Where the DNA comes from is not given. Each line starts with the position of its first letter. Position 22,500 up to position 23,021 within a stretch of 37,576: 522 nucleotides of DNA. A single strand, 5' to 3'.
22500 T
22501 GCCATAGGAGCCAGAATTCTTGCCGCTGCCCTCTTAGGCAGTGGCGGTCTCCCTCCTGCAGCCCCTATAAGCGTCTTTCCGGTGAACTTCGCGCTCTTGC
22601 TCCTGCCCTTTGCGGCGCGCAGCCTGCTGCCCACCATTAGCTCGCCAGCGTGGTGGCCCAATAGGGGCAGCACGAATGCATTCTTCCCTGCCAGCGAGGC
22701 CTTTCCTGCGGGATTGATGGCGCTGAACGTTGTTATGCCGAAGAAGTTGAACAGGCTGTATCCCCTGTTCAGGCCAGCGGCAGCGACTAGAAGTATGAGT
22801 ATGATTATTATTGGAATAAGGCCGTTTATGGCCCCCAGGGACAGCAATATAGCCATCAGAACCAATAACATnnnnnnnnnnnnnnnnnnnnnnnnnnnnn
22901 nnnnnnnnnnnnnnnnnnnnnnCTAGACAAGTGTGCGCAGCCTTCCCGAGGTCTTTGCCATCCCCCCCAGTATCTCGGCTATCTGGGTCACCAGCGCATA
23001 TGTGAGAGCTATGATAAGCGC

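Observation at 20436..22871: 811-aa membrane protein combining an acid-free polybasic region with C-terminal LRV-type repeats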

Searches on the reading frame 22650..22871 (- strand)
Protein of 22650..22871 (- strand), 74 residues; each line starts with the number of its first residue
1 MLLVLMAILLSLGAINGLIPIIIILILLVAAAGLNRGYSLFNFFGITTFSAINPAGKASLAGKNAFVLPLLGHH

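Call 40: find_homologous_proteins(query=A3, max_evalue=0.01)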
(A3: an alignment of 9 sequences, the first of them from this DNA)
Query A3 (9 sequences) (74 aa, profile of the alignment): 7 proteins with E <= 0.01 among 8000 candidates.
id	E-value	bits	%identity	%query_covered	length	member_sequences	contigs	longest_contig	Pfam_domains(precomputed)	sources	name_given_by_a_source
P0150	6.6e-25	105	66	88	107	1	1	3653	-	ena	-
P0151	2.9e-20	90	50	86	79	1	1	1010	-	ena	-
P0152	9.0e-18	82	59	78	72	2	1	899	-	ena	-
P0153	9.7e-16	75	58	74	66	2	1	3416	-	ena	-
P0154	3.1e-15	74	61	62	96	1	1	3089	-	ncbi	ncbi:MAG: hypothetical protein QXT43_03000, partial [Candidatus Micrarchaeaceae archaeon]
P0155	2.7e-14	71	50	88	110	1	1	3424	-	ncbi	ncbi:MAG: hypothetical protein QXF85_02680, partial [Candidatus Micrarchaeaceae archaeon]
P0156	5.7e-10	57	46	88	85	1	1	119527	-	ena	-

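Call 43: find_encoding_contigs(protein=P0156, flank=10000, max_places=1)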
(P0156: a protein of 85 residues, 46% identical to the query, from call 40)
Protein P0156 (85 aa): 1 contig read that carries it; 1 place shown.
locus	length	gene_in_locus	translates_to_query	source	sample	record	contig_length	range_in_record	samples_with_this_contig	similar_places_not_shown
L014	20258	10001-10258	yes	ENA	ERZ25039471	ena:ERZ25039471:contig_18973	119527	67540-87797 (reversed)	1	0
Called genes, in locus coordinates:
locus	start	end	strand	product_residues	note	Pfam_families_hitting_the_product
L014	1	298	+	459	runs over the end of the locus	-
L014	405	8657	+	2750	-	-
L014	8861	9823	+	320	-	PF01609:DDE_Tnp_1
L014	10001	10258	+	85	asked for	-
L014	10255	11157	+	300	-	-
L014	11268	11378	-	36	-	-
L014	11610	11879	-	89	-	-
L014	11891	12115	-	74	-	-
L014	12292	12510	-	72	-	PF07927:HicA_toxin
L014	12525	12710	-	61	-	-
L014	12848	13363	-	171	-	PF04229:GrpB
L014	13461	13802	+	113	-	PF01849:NAC (weak)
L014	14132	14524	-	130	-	-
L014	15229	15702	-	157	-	-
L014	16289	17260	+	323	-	PF01022:HTH_5 (faint), PF01047:MarR (faint), PF08279:HTH_11 (faint), PF12802:MarR_2 (faint), PF13404:HTH_AsnC-type (weak), PF13412:HTH_24, PF13404:HTH_AsnC-type, PF13412:HTH_24, +3 more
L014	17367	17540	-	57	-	-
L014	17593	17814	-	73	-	-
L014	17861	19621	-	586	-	PF00303:Thymidylat_synt, PF14251:PterinBD-DUF4346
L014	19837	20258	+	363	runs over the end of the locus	PF26630:DUF8203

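Call 55: search_protein_representatives(alignment_id=A4)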
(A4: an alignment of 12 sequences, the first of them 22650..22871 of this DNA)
Query: 12 sequences, 74 profile positions. Proteins with E-value up to 0.001 (for the whole library): 344; up to 1e-10: 240; up to 1e-30: 0. The best 150 are listed.
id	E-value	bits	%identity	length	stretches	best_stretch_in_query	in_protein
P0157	1.8e-28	114.2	-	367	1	2-72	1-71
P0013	6.7e-28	112.3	-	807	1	2-72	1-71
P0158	7.7e-28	112.2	-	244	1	1-72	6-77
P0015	8.0e-28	112.1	-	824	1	2-72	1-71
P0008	1.1e-27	111.6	-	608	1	1-72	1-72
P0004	7.6e-27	109.0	-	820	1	2-71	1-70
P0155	1.1e-26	108.5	-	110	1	2-73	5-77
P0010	3.0e-26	107.0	-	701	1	1-71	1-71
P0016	3.9e-26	106.7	-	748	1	4-71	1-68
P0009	6.2e-26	106.0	-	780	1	2-70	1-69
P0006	7.9e-26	105.7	-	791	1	2-72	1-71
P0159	8.8e-26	105.6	-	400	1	1-71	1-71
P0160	1.2e-25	105.1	-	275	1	1-71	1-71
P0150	2.0e-25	104.4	-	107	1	1-66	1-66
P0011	3.8e-25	103.5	-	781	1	1-72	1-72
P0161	5.7e-25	103.0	-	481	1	3-70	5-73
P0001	8.0e-25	102.5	-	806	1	6-71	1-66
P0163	1.6e-24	101.5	-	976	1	1-68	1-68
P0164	1.9e-24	101.3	-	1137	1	1-70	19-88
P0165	4.4e-24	100.1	-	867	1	1-68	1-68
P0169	5.6e-23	96.6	-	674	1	7-69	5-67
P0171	9.8e-23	95.8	-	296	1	6-71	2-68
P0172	1.2e-22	95.6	-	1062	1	1-69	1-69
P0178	8.8e-22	92.7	-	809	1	3-71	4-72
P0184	4.9e-21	90.3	-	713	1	8-69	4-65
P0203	1.0e-19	86.1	-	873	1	4-67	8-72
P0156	1.9e-19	85.2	-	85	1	1-59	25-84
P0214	8.5e-19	83.2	-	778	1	7-69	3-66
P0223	3.4e-18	81.2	-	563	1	1-67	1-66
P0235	2.0e-17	78.8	-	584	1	2-65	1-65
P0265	3.5e-16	74.8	-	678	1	2-66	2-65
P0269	4.3e-16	74.5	-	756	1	2-67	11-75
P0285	1.5e-15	72.8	-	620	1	4-56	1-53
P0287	1.7e-15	72.6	-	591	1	1-65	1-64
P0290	2.1e-15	72.3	-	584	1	2-68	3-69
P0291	2.7e-15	71.9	-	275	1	8-69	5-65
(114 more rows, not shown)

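Call 62: search_protein_families(library=pfam, alignment_id=A6, max_evalue=0.001)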
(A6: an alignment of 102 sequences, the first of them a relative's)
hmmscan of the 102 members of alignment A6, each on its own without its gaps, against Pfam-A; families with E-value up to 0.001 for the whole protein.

A. member 1, P0157 (367 aa): 0 families

B. families by the number of members that match (of 102 scanned): 10 families
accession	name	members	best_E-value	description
PF00226.36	DnaJ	2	8.1e-12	DnaJ domain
PF13240.11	Zn_Ribbon_1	1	1.6e-07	zinc-ribbon domain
PF01816.23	LRV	1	1.5e-05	Leucine rich repeat variant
PF12773.13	DZR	1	0.00018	Double zinc ribbon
PF09336.16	Vps4_C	1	0.00022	Vps4 C terminal oligomerisation domain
PF24463.1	DUF7577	1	0.00022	Domain of unknown function (DUF7577)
PF00159.23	Hormone_3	1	0.00028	Pancreatic hormone peptide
PF13248.11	Zn_ribbon_3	1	0.00038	zinc-ribbon domain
PF09204.15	Colicin_immun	1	0.00081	Bacterial self-protective colicin-like immunity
PF05120.17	GvpG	1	0.00096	Gas vesicle protein G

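Call 63: find_encoding_contigs(protein=P0157, flank=10000, max_places=2)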
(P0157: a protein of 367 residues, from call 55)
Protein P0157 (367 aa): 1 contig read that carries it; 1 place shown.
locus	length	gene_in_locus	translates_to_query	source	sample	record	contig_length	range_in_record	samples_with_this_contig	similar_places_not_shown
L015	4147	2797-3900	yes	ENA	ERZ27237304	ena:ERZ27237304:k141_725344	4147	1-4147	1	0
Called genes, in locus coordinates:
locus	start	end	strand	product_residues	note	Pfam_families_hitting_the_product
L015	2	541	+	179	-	?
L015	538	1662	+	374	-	-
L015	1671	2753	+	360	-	-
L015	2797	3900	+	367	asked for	-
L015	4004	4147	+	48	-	?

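Call 66: list_cluster_members(proteins=[P0159, P0161, P0163, P0164, P0165, P0169, P0172, P0178, P0184, P0203])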
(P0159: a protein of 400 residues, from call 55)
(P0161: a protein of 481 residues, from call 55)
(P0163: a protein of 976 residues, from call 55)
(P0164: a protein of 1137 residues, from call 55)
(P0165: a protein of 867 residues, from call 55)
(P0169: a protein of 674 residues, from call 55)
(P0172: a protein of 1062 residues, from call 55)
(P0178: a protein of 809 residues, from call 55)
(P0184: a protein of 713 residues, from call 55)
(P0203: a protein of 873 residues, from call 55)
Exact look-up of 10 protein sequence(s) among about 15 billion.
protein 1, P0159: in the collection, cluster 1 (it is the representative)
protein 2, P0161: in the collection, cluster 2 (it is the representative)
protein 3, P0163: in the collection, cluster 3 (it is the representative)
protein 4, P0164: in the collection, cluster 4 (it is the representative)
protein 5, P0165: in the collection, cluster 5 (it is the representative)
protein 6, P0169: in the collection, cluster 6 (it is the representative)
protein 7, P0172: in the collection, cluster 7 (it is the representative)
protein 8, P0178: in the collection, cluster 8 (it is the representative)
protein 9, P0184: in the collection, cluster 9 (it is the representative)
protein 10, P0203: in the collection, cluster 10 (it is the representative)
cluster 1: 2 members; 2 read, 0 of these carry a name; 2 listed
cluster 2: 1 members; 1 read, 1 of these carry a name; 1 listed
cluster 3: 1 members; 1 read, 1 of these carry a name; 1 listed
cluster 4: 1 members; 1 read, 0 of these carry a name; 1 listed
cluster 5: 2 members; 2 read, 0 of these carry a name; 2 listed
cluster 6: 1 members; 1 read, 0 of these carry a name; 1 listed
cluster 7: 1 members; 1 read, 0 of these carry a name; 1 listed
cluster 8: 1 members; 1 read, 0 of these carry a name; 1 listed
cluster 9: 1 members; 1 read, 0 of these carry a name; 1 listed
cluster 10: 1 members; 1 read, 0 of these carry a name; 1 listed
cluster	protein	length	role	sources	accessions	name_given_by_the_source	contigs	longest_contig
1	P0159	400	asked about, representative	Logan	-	-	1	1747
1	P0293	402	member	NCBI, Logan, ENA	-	-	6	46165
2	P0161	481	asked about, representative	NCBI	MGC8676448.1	MAG: hypothetical protein ACP5T3_02955 [Candidatus Micrarchaeia archaeon]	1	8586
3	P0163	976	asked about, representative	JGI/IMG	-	hypothetical protein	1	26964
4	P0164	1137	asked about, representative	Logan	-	-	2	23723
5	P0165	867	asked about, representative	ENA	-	-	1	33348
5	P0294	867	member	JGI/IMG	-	-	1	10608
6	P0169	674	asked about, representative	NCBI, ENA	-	-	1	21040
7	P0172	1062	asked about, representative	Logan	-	-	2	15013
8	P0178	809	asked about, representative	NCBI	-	-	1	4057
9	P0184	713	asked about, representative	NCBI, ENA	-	-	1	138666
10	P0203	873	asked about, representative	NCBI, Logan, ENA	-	-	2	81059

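Call 67: find_encoding_contigs(protein=P0184, flank=10000, max_places=1)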
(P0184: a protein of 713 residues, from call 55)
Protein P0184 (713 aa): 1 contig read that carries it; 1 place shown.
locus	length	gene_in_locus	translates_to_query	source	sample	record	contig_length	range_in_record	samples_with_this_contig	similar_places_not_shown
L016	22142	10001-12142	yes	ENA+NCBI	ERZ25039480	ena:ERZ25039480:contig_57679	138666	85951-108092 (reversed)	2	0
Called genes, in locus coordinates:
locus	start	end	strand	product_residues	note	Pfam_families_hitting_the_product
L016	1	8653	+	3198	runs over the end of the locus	PF00704:Glyco_hydro_18, PF23916:TIM-barrel_EndoS (weak)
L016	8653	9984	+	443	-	-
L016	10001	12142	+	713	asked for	-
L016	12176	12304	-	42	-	-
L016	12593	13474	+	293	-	PF00589:Phage_integrase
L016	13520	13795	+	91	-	-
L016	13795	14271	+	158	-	-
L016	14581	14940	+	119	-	-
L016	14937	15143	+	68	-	-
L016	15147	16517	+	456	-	PF27228:MTBMA_p00010_2nd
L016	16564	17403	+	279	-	PF10046:BLOC1_2 (weak)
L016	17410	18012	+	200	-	PF00589:Phage_integrase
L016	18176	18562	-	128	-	-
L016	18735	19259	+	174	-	-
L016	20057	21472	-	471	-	-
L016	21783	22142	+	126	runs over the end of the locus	PF01797:Y1_Tnp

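Call 68: find_encoding_contigs(protein=P0203, flank=10000, max_places=1)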
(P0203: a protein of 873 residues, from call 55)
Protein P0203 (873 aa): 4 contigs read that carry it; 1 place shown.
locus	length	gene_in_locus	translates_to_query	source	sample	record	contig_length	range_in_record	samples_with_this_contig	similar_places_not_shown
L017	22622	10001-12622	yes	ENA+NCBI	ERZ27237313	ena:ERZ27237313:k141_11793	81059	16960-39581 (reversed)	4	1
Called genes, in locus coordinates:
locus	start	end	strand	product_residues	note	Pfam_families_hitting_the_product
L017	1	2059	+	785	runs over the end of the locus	-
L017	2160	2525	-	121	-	-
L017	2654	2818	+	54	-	-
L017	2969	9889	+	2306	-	-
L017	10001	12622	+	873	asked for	-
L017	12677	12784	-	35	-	-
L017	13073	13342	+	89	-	-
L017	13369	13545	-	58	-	-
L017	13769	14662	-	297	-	PF23023:Anti-Pycsar_Apyc1, PF00753:Lactamase_B, PF13691:Lactamase_B_4 (weak), PF12706:Lactamase_B_2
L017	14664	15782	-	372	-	PF05833:NFACT_N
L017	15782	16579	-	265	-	PF01884:PcrB, PF00478:IMPDH (faint), PF05690:ThiG (weak), PF00977:His_biosynth, PF03060:NMO (weak)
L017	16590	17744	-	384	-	PF01073:3Beta_HSD, PF01370:Epimerase, PF02719:Polysacc_synt_2, PF04321:RmlD_sub_bind, PF05368:NmrA, PF07993:NAD_binding_4, PF13460:NAD_binding_10, PF16363:GDP_Man_Dehyd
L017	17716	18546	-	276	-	-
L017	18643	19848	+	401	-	PF01142:TruD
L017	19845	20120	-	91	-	-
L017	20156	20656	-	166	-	-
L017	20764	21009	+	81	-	PF10049:DUF2283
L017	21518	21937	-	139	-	-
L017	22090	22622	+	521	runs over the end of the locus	PF13641:Glyco_tranf_2_3, PF00535:Glycos_transf_2, PF13632:Glyco_trans_2_3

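Call 69: find_encoding_contigs(protein=P0161, flank=10000, max_places=1)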
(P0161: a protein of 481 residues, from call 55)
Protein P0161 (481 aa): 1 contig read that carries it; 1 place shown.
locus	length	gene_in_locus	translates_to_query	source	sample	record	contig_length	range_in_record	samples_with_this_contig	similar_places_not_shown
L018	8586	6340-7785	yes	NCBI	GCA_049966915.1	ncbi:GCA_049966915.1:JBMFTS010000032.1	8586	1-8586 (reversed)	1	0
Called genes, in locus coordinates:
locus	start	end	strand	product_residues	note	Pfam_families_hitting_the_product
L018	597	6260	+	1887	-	-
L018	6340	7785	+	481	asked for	-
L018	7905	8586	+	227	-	PF01385:OrfB_IS605 (weak)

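Call 70: search_protein_families(library=pfam, proteins=[L017:2969-9889:+, L018:597-6260:+, L014:405-8657:+, L016:8653-9984:+], max_evalue=0.001)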
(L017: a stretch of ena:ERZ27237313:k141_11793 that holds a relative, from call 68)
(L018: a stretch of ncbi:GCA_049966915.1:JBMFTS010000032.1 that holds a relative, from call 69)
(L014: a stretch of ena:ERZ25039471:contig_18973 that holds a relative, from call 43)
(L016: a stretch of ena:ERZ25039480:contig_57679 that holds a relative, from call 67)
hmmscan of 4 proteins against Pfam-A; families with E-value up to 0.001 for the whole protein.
L017:2969-9889:+ (2306 aa): 0 families

L018:597-6260:+ (1887 aa): 0 families

L014:405-8657:+ (2750 aa): 0 families

L016:8653-9984:+ (443 aa): 0 families

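Call 72: search_solved_structures(query=A4, max_evalue=10, show_alignments=3)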
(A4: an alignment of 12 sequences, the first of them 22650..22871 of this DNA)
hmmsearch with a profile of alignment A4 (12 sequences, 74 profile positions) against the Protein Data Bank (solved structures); distinct sequences matched with E-value up to 10: 17.
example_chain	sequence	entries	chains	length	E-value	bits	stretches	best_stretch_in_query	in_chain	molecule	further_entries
7wc0_H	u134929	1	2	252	0.088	15.8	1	36-58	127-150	TAU-2212 Heavy chain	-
6mi2_A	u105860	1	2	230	0.29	14.1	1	35-58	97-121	Utomilumab Fab heavy chain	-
3wsq_H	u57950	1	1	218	0.38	13.7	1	35-58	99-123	Antibody Heavy Chain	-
7wcd_E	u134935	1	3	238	0.4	13.7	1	36-58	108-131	Heavy chain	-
6t3f_H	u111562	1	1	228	0.5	13.4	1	32-56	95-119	Fab66 heavy chain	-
3uyp_A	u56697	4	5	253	0.51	13.3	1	35-64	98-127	anti-dengue Mab 4E11 | Variable domains of murine anti-dengue Mab 4E11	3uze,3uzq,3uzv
8wqw_B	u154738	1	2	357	0.61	13.1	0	40-67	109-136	bsAb3 Fab-heavy chain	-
5drn_A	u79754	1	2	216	0.66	13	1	33-57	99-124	Fab Hpu24 Heavy chain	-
5dsc_A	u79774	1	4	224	0.67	13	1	33-57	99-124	Fab Hpu24.B Heavy Chain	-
5aam_A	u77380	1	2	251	0.7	12.9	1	35-62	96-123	SCFV513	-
5aaw_A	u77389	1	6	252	0.7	12.9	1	35-62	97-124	SCFV513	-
7arn_H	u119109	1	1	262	0.8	12.7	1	36-62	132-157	Antibody Fab Fragment Heavy Chain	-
7x25_A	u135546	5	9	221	0.93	12.5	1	37-58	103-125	antibody S41 heavy chain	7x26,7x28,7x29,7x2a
9tux_B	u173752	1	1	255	1.1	12.2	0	39-58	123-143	MAD8-66 heavy chain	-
6v4p_C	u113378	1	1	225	1.3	12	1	33-58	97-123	Abciximab, heavy chain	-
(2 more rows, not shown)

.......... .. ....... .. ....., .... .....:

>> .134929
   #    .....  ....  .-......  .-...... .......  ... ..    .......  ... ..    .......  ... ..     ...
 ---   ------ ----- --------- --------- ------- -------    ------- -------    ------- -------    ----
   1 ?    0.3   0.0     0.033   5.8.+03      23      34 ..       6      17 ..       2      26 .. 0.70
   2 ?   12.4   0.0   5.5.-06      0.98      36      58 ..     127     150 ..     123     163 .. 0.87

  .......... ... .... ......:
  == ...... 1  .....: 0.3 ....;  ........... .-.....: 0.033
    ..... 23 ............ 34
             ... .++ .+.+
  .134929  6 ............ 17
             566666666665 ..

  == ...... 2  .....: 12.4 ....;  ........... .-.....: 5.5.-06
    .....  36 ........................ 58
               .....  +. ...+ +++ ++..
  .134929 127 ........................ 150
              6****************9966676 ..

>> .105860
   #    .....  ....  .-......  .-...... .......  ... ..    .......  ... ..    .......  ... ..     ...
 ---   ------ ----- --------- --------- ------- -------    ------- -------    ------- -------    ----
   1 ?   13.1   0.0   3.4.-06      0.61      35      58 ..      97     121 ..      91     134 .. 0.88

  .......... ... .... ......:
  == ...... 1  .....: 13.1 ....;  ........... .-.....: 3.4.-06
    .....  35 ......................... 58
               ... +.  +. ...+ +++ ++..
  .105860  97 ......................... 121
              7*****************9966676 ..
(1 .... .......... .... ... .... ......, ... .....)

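Call 78: find_related_loci(query=A4, collection=metagenome_contigs, flank=10000)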
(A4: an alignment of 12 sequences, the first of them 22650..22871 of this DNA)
Query A4 (74 aa) in metagenome_contigs; peptide patterns used: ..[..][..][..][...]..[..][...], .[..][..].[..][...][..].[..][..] (x = any residue, [..] = any of these).
600 stretches matched a pattern (row limit reached: there are more); 35 encode a relative of the query (tblastn E <= 1e-3); 35 distinct loci.
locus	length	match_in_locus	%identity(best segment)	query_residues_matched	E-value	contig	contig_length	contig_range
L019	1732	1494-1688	78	2-66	1e-23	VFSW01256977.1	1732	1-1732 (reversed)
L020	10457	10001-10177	76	5-63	7e-18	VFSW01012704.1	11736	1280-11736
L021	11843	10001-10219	62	1-73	1e-16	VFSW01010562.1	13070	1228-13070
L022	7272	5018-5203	63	2-65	3e-14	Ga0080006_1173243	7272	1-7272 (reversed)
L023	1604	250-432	62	2-64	4e-14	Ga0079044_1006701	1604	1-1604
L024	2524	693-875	60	2-64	4e-14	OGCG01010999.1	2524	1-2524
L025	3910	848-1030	60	2-64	4e-14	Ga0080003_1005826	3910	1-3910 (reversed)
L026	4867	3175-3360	63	2-65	8e-14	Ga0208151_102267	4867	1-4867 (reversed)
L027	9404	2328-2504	62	4-64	2e-13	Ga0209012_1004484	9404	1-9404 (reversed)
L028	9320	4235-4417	60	2-64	4e-13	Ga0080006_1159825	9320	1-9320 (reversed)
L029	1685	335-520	59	2-65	2e-12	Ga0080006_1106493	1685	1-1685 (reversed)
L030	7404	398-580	62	2-64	3e-12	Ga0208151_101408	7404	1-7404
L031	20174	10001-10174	65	5-64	4e-12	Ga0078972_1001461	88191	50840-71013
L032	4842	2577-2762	63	2-65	1e-11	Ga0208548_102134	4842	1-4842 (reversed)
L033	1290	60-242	60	2-64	2e-11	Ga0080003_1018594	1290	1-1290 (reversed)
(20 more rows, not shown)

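Call 79: find_related_loci(query=A4, collection=viral_contigs, flank=10000)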
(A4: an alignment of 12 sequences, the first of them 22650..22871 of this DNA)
Query A4 (74 aa) in viral_contigs; peptide patterns used: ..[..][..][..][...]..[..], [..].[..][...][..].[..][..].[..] (x = any residue, [..] = any of these).
134 stretches matched a pattern, but none encodes a relative of the query by tblastn (E <= 1e-3).
